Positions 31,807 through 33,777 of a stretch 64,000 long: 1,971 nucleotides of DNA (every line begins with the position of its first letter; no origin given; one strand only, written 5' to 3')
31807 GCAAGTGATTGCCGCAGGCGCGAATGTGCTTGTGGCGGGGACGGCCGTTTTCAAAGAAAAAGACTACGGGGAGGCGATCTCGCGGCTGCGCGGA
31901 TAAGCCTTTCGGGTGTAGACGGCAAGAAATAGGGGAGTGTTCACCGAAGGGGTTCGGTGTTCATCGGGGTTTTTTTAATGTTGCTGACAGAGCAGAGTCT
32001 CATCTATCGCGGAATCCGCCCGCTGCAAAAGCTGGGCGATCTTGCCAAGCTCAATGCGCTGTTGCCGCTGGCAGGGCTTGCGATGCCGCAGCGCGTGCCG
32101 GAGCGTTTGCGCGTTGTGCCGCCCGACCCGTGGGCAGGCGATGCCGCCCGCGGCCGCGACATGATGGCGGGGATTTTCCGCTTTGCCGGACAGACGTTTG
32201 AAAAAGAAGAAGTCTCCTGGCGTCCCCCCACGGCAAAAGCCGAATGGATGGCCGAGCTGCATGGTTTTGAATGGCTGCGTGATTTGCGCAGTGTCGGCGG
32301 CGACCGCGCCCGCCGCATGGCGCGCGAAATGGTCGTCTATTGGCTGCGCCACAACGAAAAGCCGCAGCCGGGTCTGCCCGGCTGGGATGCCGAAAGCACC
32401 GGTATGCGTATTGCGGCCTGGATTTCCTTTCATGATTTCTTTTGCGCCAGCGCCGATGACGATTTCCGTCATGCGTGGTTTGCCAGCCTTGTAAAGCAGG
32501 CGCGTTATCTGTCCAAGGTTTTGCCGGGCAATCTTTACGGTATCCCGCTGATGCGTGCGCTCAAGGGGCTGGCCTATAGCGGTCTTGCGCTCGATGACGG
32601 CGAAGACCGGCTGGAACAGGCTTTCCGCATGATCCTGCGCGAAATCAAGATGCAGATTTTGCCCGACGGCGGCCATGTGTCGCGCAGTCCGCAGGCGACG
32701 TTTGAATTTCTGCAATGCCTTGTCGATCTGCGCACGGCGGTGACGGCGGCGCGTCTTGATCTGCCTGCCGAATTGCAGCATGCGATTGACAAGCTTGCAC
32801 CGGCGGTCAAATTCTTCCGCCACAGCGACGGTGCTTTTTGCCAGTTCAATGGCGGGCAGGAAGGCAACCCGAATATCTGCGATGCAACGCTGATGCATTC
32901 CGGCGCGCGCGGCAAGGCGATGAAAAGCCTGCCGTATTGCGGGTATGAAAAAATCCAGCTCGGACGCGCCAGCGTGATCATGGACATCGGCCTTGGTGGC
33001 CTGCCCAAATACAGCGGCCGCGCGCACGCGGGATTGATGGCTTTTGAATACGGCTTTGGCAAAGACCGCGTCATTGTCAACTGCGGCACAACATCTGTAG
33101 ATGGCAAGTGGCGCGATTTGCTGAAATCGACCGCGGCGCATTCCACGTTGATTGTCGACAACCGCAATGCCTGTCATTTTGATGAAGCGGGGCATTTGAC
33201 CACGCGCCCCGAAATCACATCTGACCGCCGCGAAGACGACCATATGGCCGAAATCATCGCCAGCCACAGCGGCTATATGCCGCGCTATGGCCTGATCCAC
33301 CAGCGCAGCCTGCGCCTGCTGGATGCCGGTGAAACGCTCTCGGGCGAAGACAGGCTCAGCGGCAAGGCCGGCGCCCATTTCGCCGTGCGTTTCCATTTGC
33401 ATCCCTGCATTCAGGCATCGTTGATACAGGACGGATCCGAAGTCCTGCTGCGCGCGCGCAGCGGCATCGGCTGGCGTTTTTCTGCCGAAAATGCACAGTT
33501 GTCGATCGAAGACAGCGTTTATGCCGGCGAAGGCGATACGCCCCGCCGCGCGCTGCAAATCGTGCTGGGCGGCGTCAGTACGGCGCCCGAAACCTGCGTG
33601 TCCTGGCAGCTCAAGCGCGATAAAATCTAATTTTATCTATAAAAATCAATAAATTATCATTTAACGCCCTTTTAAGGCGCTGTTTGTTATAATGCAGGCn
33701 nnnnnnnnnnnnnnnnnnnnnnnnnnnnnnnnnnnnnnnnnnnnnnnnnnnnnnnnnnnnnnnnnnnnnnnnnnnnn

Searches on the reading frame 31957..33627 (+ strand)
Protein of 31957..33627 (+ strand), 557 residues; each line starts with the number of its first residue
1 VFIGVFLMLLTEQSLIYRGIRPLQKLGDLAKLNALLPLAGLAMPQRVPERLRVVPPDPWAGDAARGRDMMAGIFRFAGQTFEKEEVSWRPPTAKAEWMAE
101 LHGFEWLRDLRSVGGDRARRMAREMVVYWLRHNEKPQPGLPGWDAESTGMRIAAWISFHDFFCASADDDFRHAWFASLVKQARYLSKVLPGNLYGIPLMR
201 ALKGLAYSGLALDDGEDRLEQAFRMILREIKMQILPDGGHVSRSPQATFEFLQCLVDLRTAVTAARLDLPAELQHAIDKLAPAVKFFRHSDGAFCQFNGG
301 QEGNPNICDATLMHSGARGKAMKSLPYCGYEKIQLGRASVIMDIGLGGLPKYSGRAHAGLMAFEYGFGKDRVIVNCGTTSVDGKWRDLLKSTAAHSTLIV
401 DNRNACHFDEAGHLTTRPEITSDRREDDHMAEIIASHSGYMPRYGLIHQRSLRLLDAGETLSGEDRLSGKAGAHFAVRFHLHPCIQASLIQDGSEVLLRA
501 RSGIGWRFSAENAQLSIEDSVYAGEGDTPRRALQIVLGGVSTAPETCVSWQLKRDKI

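Call 4: search_protein_families(library=pfam, proteins=[window:31957-33627:+], max_evalue=1)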
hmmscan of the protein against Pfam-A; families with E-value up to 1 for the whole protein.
window:31957-33627:+ (557 aa): 2 families
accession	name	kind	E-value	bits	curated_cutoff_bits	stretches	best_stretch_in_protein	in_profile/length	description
PF07940.18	Hepar_II_III_C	-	7.1e-56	189.8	24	1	318-551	2-237/237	Heparinase II/III-like, C-terminal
PF16889.11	Hepar_II_III_N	-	1.1e-06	28.6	22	1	81-304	79-317/340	Heparinase II/III N-terminus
